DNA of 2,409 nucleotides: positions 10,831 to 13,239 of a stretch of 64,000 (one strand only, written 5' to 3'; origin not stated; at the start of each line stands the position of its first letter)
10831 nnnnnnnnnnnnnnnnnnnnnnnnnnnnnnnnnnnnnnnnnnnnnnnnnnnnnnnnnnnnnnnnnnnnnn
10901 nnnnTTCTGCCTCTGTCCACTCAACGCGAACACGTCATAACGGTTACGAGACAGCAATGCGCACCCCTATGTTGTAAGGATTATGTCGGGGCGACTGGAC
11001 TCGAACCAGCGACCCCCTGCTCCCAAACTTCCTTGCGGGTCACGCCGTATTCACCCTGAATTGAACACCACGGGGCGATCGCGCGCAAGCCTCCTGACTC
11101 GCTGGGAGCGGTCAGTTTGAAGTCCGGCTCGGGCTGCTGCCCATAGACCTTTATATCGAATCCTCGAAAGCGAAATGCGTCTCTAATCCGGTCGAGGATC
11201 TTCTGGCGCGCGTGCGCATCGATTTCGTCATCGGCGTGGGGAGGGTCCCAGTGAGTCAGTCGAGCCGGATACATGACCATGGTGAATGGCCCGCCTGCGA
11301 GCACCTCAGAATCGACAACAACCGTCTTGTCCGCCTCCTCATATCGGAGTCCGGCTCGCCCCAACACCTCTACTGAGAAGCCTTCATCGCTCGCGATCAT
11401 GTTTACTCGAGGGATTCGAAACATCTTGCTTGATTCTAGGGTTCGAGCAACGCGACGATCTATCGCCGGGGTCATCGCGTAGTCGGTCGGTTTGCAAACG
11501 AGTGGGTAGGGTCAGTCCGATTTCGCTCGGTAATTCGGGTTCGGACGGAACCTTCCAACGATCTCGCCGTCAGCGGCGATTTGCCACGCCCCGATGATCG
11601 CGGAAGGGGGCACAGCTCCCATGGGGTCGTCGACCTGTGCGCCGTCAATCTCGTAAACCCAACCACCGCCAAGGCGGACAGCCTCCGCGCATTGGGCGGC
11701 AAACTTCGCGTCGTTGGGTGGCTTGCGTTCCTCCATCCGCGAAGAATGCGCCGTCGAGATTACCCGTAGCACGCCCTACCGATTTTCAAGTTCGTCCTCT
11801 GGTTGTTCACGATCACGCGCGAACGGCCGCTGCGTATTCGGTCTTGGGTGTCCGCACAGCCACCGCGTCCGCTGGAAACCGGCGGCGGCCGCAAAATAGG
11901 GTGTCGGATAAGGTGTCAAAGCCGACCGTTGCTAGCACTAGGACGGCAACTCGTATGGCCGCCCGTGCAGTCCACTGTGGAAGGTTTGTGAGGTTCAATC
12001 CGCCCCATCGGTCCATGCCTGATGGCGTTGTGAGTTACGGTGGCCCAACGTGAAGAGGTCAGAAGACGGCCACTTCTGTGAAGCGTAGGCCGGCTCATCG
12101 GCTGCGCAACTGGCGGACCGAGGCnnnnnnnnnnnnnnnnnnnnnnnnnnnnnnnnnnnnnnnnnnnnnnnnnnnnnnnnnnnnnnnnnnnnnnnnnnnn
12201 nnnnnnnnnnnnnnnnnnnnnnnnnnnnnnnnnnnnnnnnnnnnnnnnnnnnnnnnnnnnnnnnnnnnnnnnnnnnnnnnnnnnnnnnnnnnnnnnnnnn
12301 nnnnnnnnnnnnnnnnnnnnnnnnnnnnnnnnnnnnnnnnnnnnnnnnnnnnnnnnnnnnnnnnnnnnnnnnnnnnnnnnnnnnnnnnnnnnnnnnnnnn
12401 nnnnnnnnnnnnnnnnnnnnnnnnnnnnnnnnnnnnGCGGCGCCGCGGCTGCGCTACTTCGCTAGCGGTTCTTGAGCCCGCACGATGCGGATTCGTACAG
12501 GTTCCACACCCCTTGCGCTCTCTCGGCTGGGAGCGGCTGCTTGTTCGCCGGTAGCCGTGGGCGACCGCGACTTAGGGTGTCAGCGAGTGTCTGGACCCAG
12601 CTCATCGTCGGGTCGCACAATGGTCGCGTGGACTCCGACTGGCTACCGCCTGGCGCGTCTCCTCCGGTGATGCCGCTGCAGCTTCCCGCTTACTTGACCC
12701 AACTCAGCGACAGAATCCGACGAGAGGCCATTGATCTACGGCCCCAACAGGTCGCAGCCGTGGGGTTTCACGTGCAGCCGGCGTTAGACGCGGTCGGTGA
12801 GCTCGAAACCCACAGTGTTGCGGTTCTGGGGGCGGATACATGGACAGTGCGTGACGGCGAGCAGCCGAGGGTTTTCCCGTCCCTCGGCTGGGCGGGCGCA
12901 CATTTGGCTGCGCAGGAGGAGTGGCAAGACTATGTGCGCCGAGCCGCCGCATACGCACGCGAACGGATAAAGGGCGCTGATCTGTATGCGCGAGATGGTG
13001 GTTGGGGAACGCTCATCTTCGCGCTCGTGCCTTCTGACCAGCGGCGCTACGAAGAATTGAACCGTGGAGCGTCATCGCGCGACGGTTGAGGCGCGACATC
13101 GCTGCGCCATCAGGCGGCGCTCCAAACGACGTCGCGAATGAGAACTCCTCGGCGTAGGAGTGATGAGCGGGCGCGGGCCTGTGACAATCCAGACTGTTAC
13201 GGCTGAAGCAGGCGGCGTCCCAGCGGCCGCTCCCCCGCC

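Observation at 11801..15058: Head-to-tail array of four 'conserved repeat + unique ORF' cassettes inside a tRNA-bounded island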

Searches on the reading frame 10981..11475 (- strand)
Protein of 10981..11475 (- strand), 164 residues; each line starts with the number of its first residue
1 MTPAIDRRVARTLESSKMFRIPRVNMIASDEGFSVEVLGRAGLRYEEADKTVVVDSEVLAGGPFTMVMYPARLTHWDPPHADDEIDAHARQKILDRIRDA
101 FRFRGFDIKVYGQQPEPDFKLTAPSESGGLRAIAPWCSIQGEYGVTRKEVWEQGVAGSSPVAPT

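Call 9: search_protein_families(library=pfam, proteins=[window:10981-11475:-], max_evalue=1)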
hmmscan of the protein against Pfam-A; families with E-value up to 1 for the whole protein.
window:10981-11475:- (164 aa): 1 family
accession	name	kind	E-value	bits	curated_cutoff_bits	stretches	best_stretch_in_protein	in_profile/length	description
PF15603.11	Imm74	-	4.9e-09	36.6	27.1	1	44-110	10-79/80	Immunity protein 74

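Call 12: list_cluster_members(proteins=[window:10981-11475:-, window:11512-11772:-, window:12125-12436:+, window:12670-13089:+, window:12472-13089:+, window:13470-13985:+, window:13404-13985:+, window:14357-15058:+, window:14324-15058:+, window:15448-15888:-])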
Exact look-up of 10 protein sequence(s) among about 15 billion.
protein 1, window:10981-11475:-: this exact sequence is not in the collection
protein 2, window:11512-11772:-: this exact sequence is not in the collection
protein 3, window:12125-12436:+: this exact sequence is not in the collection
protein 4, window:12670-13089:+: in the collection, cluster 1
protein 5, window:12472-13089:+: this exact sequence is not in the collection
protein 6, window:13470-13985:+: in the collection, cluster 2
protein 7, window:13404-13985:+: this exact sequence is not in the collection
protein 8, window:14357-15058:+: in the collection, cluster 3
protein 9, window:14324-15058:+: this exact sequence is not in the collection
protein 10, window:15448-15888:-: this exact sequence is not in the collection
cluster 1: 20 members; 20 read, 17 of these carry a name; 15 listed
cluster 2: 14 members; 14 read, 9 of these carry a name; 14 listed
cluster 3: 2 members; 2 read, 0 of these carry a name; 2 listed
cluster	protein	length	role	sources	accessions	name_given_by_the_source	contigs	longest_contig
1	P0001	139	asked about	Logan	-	-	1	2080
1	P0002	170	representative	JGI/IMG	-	hypothetical protein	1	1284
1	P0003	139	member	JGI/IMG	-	hypothetical protein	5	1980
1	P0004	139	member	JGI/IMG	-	hypothetical protein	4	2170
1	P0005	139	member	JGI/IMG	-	hypothetical protein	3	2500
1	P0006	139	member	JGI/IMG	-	hypothetical protein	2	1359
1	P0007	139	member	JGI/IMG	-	hypothetical protein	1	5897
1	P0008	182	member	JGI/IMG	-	hypothetical protein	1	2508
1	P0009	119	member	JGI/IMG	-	hypothetical protein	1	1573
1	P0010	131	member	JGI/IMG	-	hypothetical protein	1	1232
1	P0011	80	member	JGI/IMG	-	hypothetical protein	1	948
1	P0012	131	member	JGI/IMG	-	hypothetical protein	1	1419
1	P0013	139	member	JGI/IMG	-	hypothetical protein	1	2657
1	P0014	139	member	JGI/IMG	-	hypothetical protein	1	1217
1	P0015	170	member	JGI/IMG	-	hypothetical protein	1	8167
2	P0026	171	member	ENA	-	-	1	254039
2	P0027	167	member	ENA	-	-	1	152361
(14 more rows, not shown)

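Call 13: find_encoding_contigs(protein=P0026, flank=10000, max_places=4)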
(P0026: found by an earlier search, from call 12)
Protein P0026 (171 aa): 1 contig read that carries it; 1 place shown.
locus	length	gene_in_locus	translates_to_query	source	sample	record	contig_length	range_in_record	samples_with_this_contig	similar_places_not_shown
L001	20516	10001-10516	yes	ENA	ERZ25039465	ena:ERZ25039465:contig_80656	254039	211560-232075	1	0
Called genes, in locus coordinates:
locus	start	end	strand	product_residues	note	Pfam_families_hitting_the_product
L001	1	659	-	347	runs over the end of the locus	PF00704:Glyco_hydro_18 (weak)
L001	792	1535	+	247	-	PF13350:Y_phosphatase3, PF22784:PTP-SAK (weak), PF22741:PTP-NADK (faint), PF22785:Tc-R-P (faint), PF03162:Y_phosphatase2 (weak)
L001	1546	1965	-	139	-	-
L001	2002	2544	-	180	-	PF13302:Acetyltransf_3, PF00583:Acetyltransf_1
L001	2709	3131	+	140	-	PF16867:DMSP_lyase (weak), PF02311:AraC_binding (weak), PF07883:Cupin_2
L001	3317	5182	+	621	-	-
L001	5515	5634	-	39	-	-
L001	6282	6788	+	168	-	-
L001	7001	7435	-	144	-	-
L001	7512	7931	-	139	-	PF15603:Imm74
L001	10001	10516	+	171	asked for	-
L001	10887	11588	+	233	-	-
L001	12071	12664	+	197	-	-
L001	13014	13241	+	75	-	-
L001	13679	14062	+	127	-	PF14016:DUF4232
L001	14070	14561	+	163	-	PF12867:DinB_2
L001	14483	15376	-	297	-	-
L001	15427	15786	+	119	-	PF13365:Trypsin_2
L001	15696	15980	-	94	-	PF03734:YkuD (weak)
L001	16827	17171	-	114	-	-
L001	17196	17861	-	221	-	PF04069:OpuAC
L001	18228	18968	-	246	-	PF00528:BPD_transp_1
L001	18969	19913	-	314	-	PF00005:ABC_tran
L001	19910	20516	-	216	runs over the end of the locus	PF00528:BPD_transp_1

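Call 14: find_encoding_contigs(protein=P0027, flank=10000, max_places=4)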
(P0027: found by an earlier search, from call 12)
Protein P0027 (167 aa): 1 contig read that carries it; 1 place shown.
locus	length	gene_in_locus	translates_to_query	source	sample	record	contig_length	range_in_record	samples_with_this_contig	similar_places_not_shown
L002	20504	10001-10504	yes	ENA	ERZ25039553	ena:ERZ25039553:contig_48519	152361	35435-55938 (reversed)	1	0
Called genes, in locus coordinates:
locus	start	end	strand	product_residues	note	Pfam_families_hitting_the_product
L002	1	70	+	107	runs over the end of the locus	-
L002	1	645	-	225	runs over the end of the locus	-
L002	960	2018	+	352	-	PF13350:Y_phosphatase3, PF03162:Y_phosphatase2 (weak), PF22784:PTP-SAK (weak)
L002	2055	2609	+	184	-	-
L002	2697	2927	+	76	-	-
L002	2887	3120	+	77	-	PF07883:Cupin_2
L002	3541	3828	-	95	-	-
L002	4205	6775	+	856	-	PF00082:Peptidase_S8, PF06280:fn3_5 (faint)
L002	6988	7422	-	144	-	-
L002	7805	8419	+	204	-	-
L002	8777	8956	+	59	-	-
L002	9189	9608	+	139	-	PF15569:Imm40 (weak)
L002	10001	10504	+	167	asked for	-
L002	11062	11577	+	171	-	-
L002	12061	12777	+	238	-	-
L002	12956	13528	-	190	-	-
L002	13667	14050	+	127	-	PF14016:DUF4232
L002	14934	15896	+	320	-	PF13365:Trypsin_2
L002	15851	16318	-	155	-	PF03734:YkuD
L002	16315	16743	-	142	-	-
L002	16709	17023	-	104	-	-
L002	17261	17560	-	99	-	PF04069:OpuAC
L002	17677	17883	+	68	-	-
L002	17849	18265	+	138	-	-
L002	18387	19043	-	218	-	PF00528:BPD_transp_1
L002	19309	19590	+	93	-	-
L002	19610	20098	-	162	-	PF00005:ABC_tran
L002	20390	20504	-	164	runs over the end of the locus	PF03640:Lipoprotein_15 (weak)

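Call 69: search_protein_families(library=phrogs, proteins=[window:10981-11475:-], max_evalue=0.01)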
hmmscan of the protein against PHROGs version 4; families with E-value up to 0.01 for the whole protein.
window:10981-11475:- (164 aa): 0 families

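Call 70: search_protein_families(library=ncbifam, proteins=[window:10981-11475:-], max_evalue=0.01)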
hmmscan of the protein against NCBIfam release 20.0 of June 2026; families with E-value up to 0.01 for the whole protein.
window:10981-11475:- (164 aa): 0 families

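Call 86: search_protein_families(library=pfam, proteins=[P0002], max_evalue=10)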
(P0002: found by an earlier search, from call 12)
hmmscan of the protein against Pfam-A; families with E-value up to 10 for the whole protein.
P0002 (170 aa): 0 families

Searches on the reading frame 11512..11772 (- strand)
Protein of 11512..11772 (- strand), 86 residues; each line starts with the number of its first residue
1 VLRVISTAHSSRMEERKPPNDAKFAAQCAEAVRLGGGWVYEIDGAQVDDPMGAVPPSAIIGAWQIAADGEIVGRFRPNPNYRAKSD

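Call 9: search_protein_families(library=pfam, proteins=[window:11512-11772:-], max_evalue=1)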
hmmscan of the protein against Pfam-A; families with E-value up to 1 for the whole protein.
window:11512-11772:- (86 aa): 0 families

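Call 69: search_protein_families(library=phrogs, proteins=[window:11512-11772:-], max_evalue=0.01)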
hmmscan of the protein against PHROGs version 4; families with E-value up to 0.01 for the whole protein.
window:11512-11772:- (86 aa): 0 families

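Call 70: search_protein_families(library=ncbifam, proteins=[window:11512-11772:-], max_evalue=0.01)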
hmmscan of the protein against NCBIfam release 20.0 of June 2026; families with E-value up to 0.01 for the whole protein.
window:11512-11772:- (86 aa): 1 family
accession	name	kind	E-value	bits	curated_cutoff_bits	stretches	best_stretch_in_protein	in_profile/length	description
NF033532.2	lone7para_assoc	subfamily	1.2e-10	41.7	85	1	37-82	2-44/162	type VII secretion system-associated protein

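Call 86: search_protein_families(library=pfam, proteins=[P0002], max_evalue=10)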
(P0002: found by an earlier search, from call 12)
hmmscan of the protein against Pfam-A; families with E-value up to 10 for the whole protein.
P0002 (170 aa): 0 families

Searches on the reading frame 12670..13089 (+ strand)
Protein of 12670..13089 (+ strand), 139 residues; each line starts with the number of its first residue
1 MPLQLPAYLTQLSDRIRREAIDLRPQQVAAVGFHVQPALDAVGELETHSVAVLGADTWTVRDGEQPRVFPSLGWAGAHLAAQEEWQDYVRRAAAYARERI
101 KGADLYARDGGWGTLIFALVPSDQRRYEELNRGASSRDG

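Call 9: search_protein_families(library=pfam, proteins=[window:12670-13089:+], max_evalue=1)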
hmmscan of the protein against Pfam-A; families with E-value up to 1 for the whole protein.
window:12670-13089:+ (139 aa): 0 families

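Call 69: search_protein_families(library=phrogs, proteins=[window:12670-13089:+], max_evalue=0.01)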
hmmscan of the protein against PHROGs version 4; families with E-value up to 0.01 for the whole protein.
window:12670-13089:+ (139 aa): 0 families

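Call 70: search_protein_families(library=ncbifam, proteins=[window:12670-13089:+], max_evalue=0.01)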
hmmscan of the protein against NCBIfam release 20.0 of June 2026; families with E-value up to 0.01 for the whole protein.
window:12670-13089:+ (139 aa): 0 families

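Call 85: find_homologous_proteins(query=window:12670-13089:+, max_evalue=0.001)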
Query window:12670-13089:+ (139 aa): 3 proteins with E <= 0.001 among 62 candidates.
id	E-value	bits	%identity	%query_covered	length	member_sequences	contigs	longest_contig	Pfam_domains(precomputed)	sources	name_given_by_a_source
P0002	1.8e-83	295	97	100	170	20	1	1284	PF15569.13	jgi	jgi:hypothetical protein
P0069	1.5e-65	237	94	85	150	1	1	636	PF15569.13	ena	-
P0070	1.5e-43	166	64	93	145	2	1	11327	PF15569.13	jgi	jgi:hypothetical protein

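Call 86: search_protein_families(library=pfam, proteins=[P0002, P0070, P0069, window:12670-13089:+], max_evalue=10)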
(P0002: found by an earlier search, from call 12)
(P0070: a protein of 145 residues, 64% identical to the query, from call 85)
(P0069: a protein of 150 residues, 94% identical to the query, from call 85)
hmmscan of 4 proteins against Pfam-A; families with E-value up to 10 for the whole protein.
P0002 (170 aa): 0 families

P0070 (145 aa): 0 families

P0069 (150 aa): 1 family
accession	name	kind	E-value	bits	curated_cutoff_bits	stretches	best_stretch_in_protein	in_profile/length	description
PF09837.15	DUF2064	-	0.18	12.1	25.8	1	16-61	29-74/120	Uncharacterized protein conserved in bacteria (DUF2064)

window:12670-13089:+ (139 aa): 0 families

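Call 87: find_encoding_contigs(protein=P0070, flank=8000, max_places=2)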
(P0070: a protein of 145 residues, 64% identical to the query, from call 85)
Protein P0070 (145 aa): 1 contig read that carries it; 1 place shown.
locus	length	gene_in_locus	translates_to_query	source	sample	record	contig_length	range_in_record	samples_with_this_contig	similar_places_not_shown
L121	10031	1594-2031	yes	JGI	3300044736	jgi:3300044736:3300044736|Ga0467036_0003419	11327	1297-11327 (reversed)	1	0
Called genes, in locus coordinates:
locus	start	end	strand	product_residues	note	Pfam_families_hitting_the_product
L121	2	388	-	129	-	?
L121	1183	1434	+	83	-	-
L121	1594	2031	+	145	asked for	PF15569:Imm40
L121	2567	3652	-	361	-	-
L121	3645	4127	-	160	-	PF04542:Sigma70_r2, PF07638:Sigma70_ECF (weak), PF08281:Sigma70_r4_2, PF04545:Sigma70_r4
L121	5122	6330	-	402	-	PF24681:Kelch_KLHDC2_KLHL20_DRC7, PF13415:Beta-prop_FBX42, PF24981:Beta-prop_ATRN-LZTR1, PF24681:Kelch_KLHDC2_KLHL20_DRC7 (weak)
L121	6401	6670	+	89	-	PF01527:HTH_Tnp_1 (weak)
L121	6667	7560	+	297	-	PF13276:HTH_21, PF00665:rve, PF13683:rve_3, PF13333:rve_2 (weak)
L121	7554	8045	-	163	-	-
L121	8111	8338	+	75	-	-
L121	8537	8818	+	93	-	-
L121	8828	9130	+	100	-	PF12728:HTH_17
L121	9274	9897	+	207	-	-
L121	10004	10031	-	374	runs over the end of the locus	PF14659:Phage_int_SAM_3, PF00589:Phage_integrase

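Call 95: predict_structure(alignment_id=A6)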
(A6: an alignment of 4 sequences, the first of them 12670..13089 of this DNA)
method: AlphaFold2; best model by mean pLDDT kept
length: 139 residues; sequences in the alignment: 4
mean_pLDDT: 44.7   pTM: 0.33
mean pLDDT of the five models: 44.7, 42.7, 42.2, 41.3, 34.5
residues with pLDDT >= 90: 0; 70-90: 0; 50-70: 37; < 50: 102
segments of 3 or more residues with pLDDT < 50: 1-9, 15-34, 49-83, 105-108, 110-116, 118-139
pLDDT, mean of each block of 10 residues (from residue 1): 39 43 34 50 54 45 39 37 50 56 51 47 42 37
secondary structure, 60 per line:
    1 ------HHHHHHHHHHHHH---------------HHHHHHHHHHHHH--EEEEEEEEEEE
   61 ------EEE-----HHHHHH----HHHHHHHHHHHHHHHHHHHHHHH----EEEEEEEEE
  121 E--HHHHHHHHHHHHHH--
elements in order: H7-19 H35-47 E50-60 E67-69 H75-80 H85-107 E112-121 H124-137
